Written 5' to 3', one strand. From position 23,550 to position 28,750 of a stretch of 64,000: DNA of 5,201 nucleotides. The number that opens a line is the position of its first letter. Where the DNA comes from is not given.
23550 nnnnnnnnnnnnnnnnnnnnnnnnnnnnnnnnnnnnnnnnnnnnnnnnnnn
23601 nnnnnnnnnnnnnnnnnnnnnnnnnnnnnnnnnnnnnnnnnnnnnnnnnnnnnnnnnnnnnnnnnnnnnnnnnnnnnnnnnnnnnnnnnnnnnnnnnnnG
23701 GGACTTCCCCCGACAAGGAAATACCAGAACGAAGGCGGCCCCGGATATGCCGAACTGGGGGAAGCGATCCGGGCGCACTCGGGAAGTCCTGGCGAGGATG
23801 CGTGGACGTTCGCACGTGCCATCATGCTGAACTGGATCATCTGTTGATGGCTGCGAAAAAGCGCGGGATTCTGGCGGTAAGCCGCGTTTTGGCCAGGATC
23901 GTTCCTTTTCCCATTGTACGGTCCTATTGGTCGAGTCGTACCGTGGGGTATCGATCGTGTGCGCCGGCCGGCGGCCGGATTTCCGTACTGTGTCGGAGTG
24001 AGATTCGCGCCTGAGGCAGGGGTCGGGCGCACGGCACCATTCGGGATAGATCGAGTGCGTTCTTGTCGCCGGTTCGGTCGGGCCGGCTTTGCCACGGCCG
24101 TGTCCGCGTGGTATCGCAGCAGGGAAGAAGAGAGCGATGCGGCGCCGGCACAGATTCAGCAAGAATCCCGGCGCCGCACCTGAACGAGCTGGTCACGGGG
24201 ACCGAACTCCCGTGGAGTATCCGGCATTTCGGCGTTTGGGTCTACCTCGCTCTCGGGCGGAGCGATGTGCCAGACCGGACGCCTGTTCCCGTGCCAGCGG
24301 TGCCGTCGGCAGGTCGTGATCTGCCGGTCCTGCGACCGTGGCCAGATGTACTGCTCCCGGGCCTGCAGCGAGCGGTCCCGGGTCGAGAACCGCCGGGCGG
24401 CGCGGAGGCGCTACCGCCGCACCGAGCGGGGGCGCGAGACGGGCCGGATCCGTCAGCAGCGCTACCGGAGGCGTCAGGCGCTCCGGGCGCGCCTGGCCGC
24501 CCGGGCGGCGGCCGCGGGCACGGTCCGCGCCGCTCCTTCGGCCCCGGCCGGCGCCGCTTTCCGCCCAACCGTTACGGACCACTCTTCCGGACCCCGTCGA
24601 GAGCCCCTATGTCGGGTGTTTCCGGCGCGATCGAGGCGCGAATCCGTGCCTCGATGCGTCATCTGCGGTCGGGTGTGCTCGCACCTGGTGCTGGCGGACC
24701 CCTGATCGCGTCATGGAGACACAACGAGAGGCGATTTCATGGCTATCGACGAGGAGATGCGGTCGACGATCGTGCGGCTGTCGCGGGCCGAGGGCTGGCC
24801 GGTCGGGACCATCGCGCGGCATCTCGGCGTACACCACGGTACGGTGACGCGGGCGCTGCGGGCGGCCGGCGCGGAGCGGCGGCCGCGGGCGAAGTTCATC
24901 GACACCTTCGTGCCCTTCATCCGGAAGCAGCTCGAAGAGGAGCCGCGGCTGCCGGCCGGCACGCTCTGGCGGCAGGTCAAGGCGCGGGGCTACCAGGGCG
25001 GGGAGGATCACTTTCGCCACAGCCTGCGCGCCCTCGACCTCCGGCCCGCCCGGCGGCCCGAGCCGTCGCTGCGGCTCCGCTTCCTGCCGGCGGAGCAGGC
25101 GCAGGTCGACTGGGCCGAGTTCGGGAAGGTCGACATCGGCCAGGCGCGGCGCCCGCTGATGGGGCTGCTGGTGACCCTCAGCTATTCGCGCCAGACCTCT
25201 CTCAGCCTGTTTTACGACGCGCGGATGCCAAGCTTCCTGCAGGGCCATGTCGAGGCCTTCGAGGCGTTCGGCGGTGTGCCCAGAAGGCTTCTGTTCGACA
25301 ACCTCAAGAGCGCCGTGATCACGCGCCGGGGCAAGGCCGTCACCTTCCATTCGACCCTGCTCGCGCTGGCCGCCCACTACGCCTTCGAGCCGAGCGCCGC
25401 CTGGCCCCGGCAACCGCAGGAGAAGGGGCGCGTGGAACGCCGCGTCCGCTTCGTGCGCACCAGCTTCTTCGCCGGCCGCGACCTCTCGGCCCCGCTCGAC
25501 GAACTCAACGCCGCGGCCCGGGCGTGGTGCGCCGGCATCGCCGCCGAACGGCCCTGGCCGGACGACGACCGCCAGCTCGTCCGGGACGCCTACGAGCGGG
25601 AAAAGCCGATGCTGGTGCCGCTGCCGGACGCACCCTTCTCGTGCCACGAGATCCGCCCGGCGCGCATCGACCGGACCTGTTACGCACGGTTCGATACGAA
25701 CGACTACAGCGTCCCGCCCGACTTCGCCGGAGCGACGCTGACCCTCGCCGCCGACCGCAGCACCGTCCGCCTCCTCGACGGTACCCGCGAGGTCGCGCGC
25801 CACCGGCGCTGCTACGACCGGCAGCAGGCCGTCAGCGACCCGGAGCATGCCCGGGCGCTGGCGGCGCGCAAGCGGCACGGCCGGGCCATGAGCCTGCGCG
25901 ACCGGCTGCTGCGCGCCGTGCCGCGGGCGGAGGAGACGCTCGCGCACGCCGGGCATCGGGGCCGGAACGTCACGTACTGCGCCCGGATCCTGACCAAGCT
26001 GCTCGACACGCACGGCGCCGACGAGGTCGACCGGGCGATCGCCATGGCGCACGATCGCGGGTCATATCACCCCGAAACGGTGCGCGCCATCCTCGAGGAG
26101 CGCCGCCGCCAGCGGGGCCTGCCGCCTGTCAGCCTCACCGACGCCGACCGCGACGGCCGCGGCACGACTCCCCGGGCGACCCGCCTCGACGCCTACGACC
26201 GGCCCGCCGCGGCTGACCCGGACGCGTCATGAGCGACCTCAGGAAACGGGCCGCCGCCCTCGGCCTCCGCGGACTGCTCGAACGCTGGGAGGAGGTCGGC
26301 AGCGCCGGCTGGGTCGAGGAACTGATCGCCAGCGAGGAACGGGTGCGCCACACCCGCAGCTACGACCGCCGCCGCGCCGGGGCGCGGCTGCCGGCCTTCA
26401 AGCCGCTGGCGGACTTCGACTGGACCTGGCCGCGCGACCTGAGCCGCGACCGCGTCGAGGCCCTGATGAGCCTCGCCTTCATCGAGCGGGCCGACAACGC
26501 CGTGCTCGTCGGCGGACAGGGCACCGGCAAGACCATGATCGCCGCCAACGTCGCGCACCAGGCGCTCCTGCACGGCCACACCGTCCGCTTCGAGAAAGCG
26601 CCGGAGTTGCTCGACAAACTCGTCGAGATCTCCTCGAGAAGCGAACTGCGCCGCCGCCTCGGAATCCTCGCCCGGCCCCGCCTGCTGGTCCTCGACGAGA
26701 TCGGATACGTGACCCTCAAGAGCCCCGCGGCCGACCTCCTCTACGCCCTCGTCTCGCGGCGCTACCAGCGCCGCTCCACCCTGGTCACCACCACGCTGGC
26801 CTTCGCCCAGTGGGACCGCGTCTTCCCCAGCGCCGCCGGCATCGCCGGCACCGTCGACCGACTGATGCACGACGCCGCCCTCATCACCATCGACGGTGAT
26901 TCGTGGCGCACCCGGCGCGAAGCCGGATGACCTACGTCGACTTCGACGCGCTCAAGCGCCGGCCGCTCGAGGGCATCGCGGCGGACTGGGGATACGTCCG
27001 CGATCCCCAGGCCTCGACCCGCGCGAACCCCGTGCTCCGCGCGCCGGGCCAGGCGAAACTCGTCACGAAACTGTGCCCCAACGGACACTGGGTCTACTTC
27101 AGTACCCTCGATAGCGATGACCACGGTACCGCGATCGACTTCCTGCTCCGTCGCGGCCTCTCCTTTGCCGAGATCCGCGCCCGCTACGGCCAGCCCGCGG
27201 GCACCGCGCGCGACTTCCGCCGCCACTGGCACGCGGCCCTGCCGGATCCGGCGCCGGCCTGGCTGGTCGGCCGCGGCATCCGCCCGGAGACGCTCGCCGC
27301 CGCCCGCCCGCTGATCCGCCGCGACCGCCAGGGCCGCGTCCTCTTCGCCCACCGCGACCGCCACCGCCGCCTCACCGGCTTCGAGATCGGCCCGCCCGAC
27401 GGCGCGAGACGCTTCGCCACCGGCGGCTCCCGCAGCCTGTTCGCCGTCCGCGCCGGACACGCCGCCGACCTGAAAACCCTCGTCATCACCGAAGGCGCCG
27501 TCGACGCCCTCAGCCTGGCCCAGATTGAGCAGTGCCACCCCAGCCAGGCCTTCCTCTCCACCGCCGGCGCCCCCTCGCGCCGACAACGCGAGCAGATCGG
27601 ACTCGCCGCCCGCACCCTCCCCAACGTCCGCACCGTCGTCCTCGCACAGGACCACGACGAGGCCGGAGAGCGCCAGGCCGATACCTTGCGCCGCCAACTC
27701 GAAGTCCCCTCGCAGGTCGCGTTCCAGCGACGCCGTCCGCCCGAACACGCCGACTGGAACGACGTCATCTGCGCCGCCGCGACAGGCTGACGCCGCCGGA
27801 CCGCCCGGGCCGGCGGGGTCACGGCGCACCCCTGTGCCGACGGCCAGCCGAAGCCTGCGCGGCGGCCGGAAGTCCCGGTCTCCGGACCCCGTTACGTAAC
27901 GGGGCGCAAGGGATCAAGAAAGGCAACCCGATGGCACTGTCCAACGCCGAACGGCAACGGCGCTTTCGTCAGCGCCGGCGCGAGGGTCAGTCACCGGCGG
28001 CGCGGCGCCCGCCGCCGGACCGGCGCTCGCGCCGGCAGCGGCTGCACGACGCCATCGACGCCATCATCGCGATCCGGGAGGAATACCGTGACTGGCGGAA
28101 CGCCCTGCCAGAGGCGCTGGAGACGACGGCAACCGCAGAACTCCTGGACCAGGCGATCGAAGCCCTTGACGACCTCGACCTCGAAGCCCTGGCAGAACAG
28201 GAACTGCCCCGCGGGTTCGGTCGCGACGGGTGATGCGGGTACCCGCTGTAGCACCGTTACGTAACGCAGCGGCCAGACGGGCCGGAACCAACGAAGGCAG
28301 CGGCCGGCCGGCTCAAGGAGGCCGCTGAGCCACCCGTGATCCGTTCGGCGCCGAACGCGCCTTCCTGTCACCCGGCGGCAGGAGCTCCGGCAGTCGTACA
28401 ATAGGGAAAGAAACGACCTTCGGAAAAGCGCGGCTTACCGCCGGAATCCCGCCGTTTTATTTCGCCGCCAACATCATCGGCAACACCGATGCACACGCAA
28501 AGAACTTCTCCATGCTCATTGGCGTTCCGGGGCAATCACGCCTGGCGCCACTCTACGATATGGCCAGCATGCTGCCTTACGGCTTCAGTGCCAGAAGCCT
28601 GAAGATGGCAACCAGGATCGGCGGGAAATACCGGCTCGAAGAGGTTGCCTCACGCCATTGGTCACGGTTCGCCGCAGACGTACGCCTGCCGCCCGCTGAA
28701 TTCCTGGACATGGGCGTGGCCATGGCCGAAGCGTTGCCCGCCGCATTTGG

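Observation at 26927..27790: Toprim/DUF3991-like primase-type gene translationally coupled to istB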

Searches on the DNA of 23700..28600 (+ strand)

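Call 46: search_rna_families(source=window, start=23700, end=28600, threshold=evalue, max_evalue=1)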
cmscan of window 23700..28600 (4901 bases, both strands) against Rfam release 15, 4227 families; matches with E-value up to 1: 0.
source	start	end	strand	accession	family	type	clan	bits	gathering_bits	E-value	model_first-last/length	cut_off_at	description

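Call 60: build_rna_model(alignment_id=A5)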
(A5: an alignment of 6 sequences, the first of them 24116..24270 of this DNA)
Model R1 built from alignment A5 (6 sequences, 164 columns); structure: RNAalifold consensus.
model positions 155; base pairs 33; branch points 2; effective number of sequences 1.35; information 0.59 bits per position. Calibrated on 0.2 Mb of random sequence (short: E-values are rough).
structure used (alignment columns):
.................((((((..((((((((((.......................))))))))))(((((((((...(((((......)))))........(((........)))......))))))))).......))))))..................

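Call 61: search_with_rna_model(model_id=R1, sources=[window, L001, L034, L044, L045, L047, L055, L056, L057, L058, L059, L060, L061, L063, L064, L065, L069, L070, L071, L072, L076, L050, L053, L054, L067, L068], max_evalue=1, make_alignment=true)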
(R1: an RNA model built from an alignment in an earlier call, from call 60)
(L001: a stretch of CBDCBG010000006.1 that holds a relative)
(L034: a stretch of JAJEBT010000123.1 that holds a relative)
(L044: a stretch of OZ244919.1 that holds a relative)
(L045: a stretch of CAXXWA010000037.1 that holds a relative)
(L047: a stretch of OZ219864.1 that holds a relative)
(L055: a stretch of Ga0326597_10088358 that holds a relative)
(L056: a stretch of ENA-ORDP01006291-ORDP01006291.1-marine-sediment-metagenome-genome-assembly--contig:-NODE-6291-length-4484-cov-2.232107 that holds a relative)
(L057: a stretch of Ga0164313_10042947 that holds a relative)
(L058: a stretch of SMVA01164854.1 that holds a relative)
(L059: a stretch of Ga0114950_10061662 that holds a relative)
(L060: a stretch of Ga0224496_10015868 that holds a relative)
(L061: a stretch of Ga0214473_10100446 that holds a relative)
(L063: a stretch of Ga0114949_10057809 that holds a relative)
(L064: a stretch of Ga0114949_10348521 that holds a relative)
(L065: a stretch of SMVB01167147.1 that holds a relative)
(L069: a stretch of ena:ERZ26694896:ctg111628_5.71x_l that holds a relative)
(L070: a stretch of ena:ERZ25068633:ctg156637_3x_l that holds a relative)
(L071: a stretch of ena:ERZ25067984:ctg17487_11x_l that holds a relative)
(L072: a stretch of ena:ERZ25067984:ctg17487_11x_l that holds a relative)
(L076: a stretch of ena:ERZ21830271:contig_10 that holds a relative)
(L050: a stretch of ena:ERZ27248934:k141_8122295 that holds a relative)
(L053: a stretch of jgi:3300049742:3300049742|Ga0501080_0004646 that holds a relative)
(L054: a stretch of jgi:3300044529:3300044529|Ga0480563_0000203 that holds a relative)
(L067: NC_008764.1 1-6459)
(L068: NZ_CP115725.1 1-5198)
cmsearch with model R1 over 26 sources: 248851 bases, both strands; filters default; matches with E-value up to 1: 14.
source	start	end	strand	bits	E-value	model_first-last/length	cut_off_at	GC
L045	3127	3282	+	159.5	9.1e-39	1-155/155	no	0.67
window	24116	24270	+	158.2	1.9e-38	1-155/155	no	0.65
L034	506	661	+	157.5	2.9e-38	1-155/155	no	0.6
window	12790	12944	-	148.5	6.2e-36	1-155/155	no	0.66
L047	3216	3370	+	122.5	2.9e-29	1-155/155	no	0.68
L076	2190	2344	+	115.4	1.9e-27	1-155/155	no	0.59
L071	2399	2555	+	113.5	5.6e-27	1-155/155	no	0.62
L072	2221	2377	+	113.5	5.6e-27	1-155/155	no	0.62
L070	2244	2399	+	67.1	4.5e-15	1-155/155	no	0.65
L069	2162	2286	+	61.4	1.3e-13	17-137/155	no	0.69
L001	8419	8519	-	21.1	0.0028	1-155/155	no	0.65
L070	2235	2310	-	15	0.1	20-134/155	no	0.68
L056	1374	1415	+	13.1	0.32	70-119/155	no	0.52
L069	2169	2211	-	12.3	0.5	24-62/155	no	0.81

Alignment A6: 14 matches aligned to the model, 199 columns, each read 5' to 3' on its own strand. Consensus structure (alignment columns), stored with it:
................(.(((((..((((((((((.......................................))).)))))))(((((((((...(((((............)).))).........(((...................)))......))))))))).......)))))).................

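Call 62: search_with_rna_model(model_id=R1, sources=[L055, L056, L057, L058, L059, L060, L061, L063, L064, L065], max_evalue=10, filters=off, show_alignments=3)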
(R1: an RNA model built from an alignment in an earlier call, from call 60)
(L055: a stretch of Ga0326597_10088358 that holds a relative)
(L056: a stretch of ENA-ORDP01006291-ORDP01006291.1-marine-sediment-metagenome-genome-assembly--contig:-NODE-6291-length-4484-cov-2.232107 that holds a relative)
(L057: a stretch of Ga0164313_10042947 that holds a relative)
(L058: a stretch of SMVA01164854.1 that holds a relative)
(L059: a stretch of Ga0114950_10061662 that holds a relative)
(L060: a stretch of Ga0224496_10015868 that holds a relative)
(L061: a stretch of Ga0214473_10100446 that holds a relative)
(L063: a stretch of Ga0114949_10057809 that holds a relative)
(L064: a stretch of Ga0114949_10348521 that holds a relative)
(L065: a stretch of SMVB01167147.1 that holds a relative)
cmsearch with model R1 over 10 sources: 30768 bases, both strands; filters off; matches with E-value up to 10: 38.
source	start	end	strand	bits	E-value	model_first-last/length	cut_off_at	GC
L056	1374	1415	+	13.1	0.04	70-119/155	no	0.52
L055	1488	1556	+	10.3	0.2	1-155/155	no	0.65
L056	3062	3128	+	7.6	1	1-155/155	no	0.58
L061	570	741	+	6.8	1.6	1-155/155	no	0.67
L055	156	300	+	6.4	2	1-155/155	no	0.53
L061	2427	2477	-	6.4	2.1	1-155/155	no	0.67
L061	1452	1570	-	6.1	2.5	1-155/155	no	0.71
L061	1722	1765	-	6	2.7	1-155/155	no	0.7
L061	3091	3131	-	5.7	3.1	1-155/155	no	0.73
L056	1260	1313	+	5.6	3.3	1-155/155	no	0.48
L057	1865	1896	-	5.4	3.8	28-58/155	no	0.41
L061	2306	2358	-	5.3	3.9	1-155/155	no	0.74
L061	2565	2613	-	5.2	4.1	1-155/155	no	0.71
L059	632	753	+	5.2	4.2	1-155/155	no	0.48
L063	408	455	-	5.1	4.5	1-155/155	no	0.54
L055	2090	2123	+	5.1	4.5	1-155/155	no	0.68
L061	228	284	-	5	4.6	1-155/155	no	0.63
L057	290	398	-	5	4.6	1-155/155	no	0.42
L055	2020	2046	-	5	4.7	1-155/155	no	0.63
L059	2231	2259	-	5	4.7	1-155/155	no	0.59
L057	1113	1145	-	4.9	5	1-155/155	no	0.52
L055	3069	3124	+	4.7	5.5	1-155/155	no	0.54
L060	250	283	+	4.7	5.5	1-155/155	no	0.5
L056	1564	1596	-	4.6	5.9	1-155/155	no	0.45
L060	3286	3330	-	4.5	6.3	1-155/155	no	0.51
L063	2661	2705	+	4.4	6.5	1-155/155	no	0.53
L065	899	931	-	4.4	6.8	1-155/155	no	0.52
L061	2306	2360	+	4.3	7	1-155/155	no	0.71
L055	840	890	+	4.2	7.6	1-155/155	no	0.69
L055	2945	2977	-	4.1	8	1-155/155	no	0.61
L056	3803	3840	+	4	8.3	1-155/155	no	0.47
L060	1540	1571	+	4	8.3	1-155/155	no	0.59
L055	418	507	-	4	8.5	1-155/155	no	0.72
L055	624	651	-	3.9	8.9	1-155/155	no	0.46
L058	338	383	+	3.9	9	1-155/155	no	0.52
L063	1190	1235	+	3.9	9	1-155/155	no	0.52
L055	3316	3348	-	3.9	9.1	1-155/155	no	0.58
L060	2159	2204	+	3.9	9.3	1-155/155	no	0.74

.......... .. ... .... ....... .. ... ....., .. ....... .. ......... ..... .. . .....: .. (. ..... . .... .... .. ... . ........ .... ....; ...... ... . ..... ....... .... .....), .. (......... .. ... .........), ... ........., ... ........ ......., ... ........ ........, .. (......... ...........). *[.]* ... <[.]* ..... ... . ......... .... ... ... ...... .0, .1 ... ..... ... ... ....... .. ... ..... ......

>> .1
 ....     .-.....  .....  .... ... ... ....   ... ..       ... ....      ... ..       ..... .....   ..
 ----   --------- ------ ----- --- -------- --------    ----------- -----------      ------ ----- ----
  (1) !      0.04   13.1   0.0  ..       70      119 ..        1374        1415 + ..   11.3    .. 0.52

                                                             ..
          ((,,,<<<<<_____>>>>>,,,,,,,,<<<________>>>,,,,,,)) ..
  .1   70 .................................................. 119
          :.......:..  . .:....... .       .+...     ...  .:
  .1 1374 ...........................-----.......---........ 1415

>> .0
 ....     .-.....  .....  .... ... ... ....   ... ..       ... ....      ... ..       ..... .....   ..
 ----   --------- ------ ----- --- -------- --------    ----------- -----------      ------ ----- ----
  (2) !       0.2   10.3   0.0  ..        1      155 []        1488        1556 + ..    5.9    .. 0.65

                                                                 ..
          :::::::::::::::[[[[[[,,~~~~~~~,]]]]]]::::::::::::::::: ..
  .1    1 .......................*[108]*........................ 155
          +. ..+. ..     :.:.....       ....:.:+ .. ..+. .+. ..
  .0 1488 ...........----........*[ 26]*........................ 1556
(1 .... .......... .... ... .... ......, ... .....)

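Call 64: search_with_rna_model(model_id=R1, sources=[window, L002, L036, L041, L007, L034, L045, L047, L069, L070, L072, L076], max_evalue=1e-8, make_alignment=true)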
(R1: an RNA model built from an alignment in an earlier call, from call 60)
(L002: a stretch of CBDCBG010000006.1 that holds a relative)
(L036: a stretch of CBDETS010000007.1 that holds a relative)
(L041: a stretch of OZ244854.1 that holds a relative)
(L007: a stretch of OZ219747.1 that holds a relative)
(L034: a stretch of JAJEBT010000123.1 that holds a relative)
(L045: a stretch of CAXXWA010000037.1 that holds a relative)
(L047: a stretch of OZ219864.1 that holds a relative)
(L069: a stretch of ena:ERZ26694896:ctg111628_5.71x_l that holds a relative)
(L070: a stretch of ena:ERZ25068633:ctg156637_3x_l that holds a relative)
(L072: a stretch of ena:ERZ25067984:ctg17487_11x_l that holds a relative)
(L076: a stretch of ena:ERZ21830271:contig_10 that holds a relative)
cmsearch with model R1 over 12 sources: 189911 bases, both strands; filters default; matches with E-value up to 1e-8: 13.
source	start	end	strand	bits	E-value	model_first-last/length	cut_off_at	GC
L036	3165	3320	+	168.2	4.1e-41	1-155/155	no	0.64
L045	3127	3282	+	159.5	6.9e-39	1-155/155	no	0.67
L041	3128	3282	+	159.2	8.6e-39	1-155/155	no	0.56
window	24116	24270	+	158.2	1.5e-38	1-155/155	no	0.65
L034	506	661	+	157.5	2.2e-38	1-155/155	no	0.6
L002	3199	3356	+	156.4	4.3e-38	1-155/155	no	0.65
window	12790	12944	-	148.5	4.7e-36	1-155/155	no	0.66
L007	3140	3295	+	147.2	1e-35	1-155/155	no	0.67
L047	3216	3370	+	122.5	2.2e-29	1-155/155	no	0.68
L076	2190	2344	+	115.4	1.5e-27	1-155/155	no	0.59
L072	2221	2377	+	113.5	4.3e-27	1-155/155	no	0.62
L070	2244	2399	+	67.1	3.5e-15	1-155/155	no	0.65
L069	2162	2286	+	61.4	1e-13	17-137/155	no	0.69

Alignment A7: 13 matches aligned to the model, 183 columns, each read 5' to 3' on its own strand. Consensus structure (alignment columns), stored with it:
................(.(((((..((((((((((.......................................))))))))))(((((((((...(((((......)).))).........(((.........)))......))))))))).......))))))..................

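Call 81: search_with_rna_model(model_id=R1, sources=[L077, L079, L080, L081, L082], max_evalue=1, filters=off)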
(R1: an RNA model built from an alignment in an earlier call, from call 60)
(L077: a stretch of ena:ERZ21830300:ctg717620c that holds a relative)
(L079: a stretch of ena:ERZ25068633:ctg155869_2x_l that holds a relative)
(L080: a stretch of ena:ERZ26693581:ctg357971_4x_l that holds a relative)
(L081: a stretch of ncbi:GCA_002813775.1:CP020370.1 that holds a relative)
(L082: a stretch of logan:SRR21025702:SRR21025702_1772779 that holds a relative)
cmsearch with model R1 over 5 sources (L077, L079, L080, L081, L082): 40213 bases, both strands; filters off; matches with E-value up to 1: 11.
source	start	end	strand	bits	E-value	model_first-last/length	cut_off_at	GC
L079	3390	3543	+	112.7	1.5e-27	1-155/155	no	0.66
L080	3390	3543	+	112.2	2e-27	1-155/155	no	0.66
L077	3388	3543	+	102.9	4.7e-25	1-155/155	no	0.65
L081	6468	6549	-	17.7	0.0035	1-155/155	no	0.63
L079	3413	3451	-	15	0.017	24-62/155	no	0.74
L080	3413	3451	-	15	0.017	24-62/155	no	0.74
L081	3374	3484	+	11.7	0.12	1-155/155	no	0.68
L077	8107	8195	-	10.2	0.28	1-155/155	no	0.64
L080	7510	7590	-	8.6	0.74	68-121/155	no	0.67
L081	3320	3435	-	8.5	0.79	20-134/155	no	0.67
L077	3411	3451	-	8.5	0.79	24-62/155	no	0.68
